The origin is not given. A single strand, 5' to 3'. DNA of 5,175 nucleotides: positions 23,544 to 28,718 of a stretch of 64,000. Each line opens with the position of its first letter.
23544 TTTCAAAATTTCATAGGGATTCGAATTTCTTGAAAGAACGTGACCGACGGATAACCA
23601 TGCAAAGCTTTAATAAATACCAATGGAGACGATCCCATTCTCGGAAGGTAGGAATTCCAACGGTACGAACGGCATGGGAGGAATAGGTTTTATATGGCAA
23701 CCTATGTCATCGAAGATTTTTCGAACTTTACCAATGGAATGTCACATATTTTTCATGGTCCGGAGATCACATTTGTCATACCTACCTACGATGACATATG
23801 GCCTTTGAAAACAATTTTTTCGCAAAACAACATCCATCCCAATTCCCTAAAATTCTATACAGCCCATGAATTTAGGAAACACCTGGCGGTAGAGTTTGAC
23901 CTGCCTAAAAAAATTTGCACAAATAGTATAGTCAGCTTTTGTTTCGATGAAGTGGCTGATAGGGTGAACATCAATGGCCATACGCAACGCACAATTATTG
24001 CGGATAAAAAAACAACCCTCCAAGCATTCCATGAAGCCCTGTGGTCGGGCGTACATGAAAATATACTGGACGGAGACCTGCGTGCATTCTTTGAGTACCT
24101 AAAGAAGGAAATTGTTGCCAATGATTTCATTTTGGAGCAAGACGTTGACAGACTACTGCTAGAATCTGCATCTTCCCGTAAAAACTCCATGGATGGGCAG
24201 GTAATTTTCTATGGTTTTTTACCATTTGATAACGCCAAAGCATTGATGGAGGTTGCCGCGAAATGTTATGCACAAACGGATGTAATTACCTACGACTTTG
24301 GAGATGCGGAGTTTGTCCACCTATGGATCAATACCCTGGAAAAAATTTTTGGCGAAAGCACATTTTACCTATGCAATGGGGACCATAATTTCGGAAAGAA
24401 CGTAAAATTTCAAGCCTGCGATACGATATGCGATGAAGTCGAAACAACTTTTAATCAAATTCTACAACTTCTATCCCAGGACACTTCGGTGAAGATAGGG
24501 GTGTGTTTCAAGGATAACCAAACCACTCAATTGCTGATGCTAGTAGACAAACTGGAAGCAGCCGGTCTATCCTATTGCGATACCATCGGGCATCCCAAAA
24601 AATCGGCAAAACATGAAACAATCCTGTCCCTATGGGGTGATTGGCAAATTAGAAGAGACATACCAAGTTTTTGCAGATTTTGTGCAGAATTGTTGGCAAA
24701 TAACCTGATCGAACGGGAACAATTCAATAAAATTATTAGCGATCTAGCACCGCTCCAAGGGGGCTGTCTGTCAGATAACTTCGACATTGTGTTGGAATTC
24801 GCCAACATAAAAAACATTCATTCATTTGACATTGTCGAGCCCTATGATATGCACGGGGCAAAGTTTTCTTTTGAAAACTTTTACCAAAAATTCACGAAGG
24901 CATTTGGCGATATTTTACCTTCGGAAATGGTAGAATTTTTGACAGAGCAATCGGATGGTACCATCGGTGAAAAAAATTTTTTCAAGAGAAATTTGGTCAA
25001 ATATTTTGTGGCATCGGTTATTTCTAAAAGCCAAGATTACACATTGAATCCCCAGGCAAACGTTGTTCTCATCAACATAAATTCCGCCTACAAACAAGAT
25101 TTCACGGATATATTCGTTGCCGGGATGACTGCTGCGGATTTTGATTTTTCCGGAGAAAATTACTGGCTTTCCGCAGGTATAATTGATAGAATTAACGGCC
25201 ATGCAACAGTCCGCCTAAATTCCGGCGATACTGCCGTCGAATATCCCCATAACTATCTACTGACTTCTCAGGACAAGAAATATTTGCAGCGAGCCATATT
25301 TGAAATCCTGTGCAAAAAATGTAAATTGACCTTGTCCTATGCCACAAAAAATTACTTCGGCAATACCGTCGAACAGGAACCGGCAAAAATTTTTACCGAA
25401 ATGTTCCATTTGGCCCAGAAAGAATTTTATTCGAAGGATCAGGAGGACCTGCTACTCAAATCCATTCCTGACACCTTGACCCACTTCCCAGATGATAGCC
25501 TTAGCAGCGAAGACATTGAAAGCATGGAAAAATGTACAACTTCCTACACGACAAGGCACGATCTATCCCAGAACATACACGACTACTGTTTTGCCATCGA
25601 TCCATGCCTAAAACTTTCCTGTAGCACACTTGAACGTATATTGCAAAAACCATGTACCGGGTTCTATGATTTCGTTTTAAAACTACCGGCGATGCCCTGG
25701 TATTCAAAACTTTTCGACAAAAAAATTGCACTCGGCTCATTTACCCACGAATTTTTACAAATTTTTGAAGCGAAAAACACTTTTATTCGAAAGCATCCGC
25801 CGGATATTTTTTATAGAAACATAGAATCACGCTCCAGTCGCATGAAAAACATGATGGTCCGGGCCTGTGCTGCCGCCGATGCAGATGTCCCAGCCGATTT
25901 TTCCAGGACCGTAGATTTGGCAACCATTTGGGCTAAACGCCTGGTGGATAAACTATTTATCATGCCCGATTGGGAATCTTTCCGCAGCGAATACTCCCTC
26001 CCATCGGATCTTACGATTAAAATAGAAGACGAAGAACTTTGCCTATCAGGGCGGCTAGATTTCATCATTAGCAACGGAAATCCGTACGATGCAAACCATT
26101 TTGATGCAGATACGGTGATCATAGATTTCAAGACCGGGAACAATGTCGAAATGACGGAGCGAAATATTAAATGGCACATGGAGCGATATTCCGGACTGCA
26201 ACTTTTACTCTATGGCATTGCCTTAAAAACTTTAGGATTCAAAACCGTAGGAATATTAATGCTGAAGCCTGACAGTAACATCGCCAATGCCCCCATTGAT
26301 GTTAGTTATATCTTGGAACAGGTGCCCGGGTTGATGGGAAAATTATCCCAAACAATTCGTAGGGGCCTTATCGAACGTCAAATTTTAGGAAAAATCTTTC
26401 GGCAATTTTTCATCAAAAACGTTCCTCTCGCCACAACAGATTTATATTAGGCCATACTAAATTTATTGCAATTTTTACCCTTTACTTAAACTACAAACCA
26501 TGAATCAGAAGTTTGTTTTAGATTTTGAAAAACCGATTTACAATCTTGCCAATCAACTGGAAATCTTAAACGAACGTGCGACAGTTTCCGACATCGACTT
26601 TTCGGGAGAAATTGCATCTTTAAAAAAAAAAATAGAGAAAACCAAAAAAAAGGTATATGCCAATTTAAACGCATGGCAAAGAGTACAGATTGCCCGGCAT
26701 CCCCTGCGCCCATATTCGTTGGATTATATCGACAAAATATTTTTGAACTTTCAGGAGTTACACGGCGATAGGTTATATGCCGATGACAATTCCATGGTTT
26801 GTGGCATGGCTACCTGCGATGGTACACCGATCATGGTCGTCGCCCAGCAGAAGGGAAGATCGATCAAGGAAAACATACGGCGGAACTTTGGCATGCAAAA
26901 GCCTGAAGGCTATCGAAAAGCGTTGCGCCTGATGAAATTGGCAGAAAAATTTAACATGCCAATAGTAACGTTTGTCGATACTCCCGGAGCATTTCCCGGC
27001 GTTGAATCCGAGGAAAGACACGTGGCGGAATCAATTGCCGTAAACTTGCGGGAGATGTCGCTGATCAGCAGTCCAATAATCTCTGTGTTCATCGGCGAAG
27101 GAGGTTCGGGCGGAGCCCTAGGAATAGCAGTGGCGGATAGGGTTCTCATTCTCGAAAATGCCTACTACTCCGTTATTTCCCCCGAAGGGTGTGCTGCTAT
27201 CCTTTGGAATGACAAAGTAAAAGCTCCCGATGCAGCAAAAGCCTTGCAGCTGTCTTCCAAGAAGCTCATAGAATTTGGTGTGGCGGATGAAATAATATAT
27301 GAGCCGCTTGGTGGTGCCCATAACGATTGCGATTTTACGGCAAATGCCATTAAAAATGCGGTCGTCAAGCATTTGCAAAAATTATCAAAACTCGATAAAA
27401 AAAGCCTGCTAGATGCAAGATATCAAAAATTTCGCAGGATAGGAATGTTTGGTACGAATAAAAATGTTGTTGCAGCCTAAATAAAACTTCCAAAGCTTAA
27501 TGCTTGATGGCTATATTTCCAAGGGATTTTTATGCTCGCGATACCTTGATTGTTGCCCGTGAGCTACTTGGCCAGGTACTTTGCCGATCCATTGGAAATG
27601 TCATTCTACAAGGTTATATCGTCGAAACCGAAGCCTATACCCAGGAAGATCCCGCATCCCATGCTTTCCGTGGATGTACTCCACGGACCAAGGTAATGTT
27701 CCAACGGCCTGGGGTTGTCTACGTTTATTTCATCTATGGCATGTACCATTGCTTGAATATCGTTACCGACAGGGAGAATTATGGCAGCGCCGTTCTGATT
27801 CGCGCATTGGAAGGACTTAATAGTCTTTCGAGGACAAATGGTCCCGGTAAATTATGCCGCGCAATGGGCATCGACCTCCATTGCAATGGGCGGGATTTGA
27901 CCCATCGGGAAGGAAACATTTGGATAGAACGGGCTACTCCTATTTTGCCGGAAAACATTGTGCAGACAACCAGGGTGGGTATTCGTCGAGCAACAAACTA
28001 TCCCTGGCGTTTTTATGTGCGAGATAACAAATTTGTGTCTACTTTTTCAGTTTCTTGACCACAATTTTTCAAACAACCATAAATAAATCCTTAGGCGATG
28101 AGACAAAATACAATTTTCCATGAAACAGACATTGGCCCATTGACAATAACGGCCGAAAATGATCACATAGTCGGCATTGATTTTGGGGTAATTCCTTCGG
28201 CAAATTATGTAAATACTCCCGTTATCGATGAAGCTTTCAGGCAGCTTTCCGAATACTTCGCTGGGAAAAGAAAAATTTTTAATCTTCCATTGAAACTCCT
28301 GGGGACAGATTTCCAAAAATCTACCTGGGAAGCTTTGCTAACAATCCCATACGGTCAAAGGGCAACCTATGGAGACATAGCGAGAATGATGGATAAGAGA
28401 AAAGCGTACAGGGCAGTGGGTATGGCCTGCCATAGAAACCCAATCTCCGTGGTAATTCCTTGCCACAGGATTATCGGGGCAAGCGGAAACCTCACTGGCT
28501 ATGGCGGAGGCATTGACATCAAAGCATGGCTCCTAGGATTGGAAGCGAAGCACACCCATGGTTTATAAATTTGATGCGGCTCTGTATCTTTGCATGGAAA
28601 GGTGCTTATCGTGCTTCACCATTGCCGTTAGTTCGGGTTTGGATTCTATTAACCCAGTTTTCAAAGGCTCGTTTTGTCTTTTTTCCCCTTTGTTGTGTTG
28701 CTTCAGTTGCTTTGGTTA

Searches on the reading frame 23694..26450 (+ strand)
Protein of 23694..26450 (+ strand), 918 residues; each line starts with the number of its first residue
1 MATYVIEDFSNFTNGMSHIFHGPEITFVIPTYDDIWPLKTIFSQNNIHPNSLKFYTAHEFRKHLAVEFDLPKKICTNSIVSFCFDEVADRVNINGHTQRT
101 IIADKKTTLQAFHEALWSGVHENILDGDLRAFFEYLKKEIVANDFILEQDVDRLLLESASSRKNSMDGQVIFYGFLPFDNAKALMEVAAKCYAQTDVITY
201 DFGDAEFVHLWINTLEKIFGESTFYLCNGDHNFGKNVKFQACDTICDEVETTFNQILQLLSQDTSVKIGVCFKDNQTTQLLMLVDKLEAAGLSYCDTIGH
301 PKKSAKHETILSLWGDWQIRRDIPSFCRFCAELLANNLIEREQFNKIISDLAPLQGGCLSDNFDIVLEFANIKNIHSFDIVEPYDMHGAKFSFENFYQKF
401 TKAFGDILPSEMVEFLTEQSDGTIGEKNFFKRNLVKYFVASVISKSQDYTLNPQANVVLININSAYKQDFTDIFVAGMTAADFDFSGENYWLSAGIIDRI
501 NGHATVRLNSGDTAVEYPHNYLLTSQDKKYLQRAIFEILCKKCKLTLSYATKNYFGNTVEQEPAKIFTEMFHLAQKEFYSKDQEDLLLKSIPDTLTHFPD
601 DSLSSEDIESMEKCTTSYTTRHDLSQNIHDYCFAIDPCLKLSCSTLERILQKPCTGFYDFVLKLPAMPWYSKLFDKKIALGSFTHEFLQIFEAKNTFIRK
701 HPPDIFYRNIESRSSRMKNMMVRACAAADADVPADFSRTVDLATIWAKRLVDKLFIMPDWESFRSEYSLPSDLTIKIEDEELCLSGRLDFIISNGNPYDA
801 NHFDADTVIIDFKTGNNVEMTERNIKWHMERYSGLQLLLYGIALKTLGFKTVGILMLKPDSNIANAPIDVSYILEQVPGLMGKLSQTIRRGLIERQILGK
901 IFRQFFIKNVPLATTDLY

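Call 16: search_protein_families(library=pfam, proteins=[window:23694-26450:+], max_evalue=0.00001)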
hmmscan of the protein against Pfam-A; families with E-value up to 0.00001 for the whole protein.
window:23694-26450:+ (918 aa): 1 family
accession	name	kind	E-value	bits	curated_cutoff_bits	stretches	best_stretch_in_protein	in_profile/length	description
PF12705.13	PDDEXK_1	-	1.7e-08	35.1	22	1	641-858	2-188/247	PD-(D/E)XK nuclease superfamily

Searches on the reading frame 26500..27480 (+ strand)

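Call 16: search_protein_families(library=pfam, proteins=[window:26500-27480:+], max_evalue=0.00001)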
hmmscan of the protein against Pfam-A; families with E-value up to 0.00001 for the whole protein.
window:26500-27480:+ (326 aa): 2 families
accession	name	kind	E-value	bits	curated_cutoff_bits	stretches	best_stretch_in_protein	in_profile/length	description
PF03255.19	ACCA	-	3.8e-137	457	23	1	7-315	2-310/310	Acetyl co-enzyme A carboxylase carboxyltransferase-like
PF01039.27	Carboxyl_trans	-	2.8e-19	69.6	22.3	1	97-247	282-428/493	Carboxyl transferase domain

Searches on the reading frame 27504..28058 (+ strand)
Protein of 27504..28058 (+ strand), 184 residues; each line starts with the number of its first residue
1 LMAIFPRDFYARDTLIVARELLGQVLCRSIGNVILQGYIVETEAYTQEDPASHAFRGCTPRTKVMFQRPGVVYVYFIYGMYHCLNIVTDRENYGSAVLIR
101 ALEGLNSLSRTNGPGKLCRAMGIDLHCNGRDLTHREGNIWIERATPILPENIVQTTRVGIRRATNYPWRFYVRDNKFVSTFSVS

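Call 16: search_protein_families(library=pfam, proteins=[window:27504-28058:+], max_evalue=0.00001)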
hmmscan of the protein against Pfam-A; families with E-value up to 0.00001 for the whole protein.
window:27504-28058:+ (184 aa): 1 family
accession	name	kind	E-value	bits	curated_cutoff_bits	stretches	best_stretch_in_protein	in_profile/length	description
PF02245.21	Pur_DNA_glyco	-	3.3e-61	206.2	27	1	8-176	1-181/181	Methylpurine-DNA glycosylase (MPG)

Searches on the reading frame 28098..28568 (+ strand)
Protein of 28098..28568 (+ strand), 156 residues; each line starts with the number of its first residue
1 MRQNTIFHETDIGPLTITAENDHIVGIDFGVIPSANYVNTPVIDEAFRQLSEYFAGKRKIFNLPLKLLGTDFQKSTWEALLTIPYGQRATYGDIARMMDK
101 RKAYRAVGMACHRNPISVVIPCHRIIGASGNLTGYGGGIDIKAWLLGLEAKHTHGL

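Call 16: search_protein_families(library=pfam, proteins=[window:28098-28568:+], max_evalue=0.00001)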
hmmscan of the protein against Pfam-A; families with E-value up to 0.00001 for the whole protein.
window:28098-28568:+ (156 aa): 2 families
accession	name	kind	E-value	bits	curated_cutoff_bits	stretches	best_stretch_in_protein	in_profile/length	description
PF01035.26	DNA_binding_1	-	9.6e-33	112.3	27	1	71-150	1-80/81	6-O-methylguanine DNA methyltransferase, DNA binding domain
PF02870.21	Methyltransf_1N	-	4e-11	43.7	21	1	9-67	7-71/71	6-O-methylguanine DNA methyltransferase, ribonuclease-like domain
